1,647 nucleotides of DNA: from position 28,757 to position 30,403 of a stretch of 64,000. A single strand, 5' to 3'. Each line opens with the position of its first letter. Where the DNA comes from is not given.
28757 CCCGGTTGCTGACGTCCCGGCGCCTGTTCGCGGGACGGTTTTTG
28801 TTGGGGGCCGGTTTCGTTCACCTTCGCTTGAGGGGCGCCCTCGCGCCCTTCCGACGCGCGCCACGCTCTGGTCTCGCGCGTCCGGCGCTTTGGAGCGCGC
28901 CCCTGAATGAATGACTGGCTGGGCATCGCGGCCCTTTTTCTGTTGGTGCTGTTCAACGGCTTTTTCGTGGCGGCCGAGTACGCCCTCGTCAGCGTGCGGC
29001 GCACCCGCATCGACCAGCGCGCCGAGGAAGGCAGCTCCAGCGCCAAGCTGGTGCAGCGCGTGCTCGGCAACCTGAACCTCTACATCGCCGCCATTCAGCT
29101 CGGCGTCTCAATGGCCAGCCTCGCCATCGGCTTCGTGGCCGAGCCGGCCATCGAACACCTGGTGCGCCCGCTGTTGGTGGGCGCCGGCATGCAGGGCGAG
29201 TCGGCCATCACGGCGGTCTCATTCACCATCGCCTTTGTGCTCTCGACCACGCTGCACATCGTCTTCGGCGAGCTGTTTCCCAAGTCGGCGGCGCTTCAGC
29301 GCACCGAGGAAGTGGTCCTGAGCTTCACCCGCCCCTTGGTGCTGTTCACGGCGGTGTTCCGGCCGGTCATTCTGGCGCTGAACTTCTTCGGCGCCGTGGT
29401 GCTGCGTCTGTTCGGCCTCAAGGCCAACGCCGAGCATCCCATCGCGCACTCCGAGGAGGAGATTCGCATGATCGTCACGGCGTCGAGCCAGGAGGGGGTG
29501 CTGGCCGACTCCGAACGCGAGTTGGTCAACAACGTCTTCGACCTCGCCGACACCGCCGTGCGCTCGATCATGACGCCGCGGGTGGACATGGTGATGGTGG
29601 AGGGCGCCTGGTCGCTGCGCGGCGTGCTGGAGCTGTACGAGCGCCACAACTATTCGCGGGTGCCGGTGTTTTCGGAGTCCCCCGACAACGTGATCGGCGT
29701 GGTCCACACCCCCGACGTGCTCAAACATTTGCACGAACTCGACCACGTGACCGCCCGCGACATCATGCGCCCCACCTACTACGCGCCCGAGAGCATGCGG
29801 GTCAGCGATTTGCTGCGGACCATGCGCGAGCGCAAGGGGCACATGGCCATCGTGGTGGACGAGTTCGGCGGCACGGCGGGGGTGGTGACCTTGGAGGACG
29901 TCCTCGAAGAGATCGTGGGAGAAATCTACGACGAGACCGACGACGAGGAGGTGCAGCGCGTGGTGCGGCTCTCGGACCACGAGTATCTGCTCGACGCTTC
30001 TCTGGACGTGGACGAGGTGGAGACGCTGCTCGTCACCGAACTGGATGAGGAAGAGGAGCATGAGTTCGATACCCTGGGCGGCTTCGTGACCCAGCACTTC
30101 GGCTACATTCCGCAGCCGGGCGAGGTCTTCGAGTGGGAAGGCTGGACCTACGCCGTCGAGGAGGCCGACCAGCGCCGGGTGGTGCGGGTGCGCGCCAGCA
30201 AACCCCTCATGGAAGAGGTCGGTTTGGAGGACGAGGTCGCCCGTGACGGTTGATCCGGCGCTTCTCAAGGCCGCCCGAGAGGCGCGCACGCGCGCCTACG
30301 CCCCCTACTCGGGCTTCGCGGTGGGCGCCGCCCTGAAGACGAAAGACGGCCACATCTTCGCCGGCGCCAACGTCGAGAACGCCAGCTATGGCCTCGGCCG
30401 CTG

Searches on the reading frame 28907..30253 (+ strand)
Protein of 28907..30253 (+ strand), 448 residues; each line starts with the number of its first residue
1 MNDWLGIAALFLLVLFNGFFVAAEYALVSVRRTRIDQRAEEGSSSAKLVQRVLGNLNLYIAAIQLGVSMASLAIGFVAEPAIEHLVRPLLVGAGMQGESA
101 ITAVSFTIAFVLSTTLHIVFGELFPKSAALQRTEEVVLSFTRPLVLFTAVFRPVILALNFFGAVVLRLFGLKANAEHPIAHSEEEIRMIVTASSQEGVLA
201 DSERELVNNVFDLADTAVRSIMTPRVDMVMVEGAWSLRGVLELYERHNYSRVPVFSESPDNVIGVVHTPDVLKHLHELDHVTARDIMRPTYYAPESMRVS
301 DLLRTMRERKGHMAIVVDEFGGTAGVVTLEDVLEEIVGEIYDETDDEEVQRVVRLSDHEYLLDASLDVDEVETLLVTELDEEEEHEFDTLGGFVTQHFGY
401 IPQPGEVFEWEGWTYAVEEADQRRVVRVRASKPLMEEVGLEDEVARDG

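Call 20: find_encoding_contigs(protein=window:28907-30253:+, flank=2000, max_places=4)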
Protein window:28907-30253:+ (448 aa): no gene with exactly this product is on record in the collection.

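Call 23: search_protein_families(library=pfam, proteins=[window:28907-30250:+], max_evalue=0.001)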
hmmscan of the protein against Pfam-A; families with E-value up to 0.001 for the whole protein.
window:28907-30250:+ (448 aa): 3 families
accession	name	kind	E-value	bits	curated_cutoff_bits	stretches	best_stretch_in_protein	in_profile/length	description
PF01595.25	CNNM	-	5.1e-49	166.8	28.4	1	10-203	3-181/181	Cyclin M transmembrane N-terminal domain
PF03471.22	CorC_HlyC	-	4.4e-22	78.3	27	1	354-432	2-79/81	Transporter associated domain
PF00571.33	CBS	-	1.1e-18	67.7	24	2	283-337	1-56/57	CBS domain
